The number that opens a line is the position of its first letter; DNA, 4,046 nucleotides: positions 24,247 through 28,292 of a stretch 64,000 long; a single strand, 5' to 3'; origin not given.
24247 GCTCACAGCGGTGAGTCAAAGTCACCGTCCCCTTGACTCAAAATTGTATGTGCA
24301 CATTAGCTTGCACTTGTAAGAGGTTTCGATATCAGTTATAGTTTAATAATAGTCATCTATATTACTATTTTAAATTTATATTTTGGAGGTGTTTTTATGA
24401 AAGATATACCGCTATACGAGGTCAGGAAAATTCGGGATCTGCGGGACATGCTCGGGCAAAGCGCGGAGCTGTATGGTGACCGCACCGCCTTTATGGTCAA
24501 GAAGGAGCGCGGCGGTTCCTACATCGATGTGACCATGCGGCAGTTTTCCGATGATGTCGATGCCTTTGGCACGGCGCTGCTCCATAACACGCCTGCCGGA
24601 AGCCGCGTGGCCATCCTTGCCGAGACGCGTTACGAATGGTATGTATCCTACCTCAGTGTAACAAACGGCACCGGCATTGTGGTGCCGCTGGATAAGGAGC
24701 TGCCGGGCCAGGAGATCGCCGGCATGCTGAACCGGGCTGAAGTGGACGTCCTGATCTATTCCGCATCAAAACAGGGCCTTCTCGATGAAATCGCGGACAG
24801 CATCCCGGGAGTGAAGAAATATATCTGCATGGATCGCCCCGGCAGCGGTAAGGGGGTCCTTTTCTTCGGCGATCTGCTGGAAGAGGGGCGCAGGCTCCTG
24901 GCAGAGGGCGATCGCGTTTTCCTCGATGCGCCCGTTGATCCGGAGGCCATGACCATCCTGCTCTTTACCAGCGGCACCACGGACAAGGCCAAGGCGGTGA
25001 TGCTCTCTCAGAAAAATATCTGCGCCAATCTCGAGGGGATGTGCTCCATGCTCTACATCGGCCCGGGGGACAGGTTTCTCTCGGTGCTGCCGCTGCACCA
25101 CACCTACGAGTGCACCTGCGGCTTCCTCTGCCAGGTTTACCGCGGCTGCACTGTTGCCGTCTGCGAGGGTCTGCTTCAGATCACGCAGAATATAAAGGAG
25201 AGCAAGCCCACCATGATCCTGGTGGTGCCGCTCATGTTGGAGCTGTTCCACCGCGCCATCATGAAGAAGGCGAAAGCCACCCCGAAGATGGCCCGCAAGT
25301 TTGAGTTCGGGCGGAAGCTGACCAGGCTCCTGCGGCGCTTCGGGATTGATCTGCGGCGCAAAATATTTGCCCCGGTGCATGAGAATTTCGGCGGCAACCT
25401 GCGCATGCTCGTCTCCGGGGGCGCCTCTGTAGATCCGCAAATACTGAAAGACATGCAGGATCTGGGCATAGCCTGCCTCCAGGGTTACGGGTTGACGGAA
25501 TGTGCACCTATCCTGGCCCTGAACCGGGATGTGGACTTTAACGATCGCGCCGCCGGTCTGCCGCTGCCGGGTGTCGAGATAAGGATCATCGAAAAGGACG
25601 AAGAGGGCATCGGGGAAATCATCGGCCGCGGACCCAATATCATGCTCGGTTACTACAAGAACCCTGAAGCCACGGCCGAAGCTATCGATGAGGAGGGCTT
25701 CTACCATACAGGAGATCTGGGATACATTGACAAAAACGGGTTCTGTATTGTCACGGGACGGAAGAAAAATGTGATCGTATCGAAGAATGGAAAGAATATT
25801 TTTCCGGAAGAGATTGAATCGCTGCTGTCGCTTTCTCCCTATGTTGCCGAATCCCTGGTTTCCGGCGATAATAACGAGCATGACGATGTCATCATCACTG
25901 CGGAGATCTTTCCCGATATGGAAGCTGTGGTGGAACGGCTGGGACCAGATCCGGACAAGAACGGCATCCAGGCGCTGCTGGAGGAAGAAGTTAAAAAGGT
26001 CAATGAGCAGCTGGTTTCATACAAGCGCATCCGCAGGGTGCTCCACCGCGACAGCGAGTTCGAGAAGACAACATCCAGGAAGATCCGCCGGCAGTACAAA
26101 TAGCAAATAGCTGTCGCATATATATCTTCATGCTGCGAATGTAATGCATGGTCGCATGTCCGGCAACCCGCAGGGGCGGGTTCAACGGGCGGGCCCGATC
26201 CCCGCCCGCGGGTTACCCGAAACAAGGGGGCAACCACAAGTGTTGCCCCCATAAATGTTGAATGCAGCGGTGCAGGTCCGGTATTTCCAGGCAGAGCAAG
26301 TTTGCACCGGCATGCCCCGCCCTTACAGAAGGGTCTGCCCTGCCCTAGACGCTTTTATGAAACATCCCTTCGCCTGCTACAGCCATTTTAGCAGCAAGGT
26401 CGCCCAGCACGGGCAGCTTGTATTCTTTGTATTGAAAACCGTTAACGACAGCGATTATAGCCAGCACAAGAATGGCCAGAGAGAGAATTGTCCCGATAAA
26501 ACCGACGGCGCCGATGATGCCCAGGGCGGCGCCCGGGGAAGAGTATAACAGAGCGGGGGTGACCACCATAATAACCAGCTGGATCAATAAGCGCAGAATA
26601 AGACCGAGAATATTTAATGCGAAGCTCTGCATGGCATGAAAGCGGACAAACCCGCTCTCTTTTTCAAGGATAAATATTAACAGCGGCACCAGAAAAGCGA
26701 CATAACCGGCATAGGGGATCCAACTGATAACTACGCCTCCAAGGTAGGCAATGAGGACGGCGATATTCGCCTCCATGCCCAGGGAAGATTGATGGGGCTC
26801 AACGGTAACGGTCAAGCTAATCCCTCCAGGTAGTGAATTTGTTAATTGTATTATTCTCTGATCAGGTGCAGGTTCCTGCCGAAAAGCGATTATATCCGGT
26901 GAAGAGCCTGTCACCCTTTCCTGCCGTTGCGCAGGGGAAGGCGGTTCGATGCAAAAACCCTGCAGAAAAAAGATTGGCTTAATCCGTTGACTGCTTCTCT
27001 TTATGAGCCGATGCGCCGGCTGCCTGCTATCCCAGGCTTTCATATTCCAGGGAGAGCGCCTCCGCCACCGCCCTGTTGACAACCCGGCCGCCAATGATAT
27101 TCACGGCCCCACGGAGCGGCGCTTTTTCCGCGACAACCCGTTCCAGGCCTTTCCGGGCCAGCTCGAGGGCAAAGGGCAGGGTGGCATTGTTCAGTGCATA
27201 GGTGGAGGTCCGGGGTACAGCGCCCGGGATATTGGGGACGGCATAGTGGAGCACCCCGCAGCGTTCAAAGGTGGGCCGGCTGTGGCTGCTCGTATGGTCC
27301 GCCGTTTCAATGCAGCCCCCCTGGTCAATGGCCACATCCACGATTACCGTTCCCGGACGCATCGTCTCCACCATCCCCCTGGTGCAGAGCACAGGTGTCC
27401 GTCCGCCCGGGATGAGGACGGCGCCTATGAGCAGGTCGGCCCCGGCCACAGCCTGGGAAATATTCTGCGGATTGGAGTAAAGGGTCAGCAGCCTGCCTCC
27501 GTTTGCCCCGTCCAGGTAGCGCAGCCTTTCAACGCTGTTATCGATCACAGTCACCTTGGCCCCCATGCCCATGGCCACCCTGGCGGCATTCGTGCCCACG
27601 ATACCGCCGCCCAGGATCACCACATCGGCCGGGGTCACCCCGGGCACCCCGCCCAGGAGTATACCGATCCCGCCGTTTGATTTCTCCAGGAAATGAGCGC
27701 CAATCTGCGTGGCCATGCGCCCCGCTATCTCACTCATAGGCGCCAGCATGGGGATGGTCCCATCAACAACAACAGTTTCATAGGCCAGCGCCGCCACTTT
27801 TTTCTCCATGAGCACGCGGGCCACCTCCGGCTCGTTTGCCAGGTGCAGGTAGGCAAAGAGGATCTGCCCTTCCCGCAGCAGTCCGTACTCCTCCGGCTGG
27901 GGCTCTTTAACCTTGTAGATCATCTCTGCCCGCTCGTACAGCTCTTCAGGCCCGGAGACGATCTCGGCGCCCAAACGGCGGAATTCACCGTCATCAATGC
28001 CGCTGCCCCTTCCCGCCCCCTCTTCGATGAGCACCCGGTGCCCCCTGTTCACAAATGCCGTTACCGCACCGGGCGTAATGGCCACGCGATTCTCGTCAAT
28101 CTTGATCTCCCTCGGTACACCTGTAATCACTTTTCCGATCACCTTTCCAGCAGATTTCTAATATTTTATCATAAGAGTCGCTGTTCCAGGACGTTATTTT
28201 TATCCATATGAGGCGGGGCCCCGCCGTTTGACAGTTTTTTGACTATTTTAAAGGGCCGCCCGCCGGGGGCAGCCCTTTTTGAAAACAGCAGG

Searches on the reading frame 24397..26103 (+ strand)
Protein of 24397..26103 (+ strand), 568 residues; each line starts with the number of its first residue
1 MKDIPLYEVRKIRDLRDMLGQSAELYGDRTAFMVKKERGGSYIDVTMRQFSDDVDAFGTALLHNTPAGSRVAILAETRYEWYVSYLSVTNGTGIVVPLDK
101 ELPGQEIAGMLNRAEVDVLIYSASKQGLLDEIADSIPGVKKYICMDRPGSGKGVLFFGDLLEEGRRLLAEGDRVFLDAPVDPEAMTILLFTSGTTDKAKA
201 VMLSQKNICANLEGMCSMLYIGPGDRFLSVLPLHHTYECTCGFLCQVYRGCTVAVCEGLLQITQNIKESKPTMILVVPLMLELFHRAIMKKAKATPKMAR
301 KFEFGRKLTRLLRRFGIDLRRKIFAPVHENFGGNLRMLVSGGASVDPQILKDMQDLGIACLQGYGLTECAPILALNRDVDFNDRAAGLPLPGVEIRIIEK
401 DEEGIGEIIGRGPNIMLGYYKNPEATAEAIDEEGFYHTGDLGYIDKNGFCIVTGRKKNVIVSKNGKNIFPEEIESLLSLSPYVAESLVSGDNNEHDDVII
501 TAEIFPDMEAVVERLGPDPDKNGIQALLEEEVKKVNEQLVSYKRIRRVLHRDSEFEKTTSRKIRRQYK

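Call 36: search_protein_families(library=pfam, proteins=[window:24397-26103:+], max_evalue=0.00001)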
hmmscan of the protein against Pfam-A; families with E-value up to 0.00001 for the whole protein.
window:24397-26103:+ (568 aa): 1 family
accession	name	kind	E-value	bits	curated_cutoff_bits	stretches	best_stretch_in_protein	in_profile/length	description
PF00501.34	AMP-binding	-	4.7e-65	220.3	29.9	1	21-420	3-384/384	AMP-binding enzyme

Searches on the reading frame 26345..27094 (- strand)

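Call 73: search_protein_families(library=pfam, proteins=[window:26345-27094:-], max_evalue=0.00001)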
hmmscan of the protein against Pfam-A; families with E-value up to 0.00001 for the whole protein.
window:26345-27094:- (249 aa): 1 family
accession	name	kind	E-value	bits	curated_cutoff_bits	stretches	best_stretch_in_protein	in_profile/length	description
PF09685.15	DUF4870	-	2.5e-06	27.9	25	1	113-229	5-102/107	Domain of unknown function (DUF4870)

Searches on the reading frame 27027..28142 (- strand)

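Call 36: search_protein_families(library=pfam, proteins=[window:27027-28142:-], max_evalue=0.00001)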
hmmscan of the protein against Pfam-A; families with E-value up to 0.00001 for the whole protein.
window:27027-28142:- (371 aa): 2 families
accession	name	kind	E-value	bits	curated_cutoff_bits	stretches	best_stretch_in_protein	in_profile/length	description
PF01262.27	AlaDh_PNT_C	-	2e-79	266.4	23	1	144-356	1-213/214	Alanine dehydrogenase/PNT, C-terminal domain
PF05222.21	AlaDh_PNT_N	-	1.4e-44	152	30.4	1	8-140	1-136/136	Alanine dehydrogenase/PNT, N-terminal domain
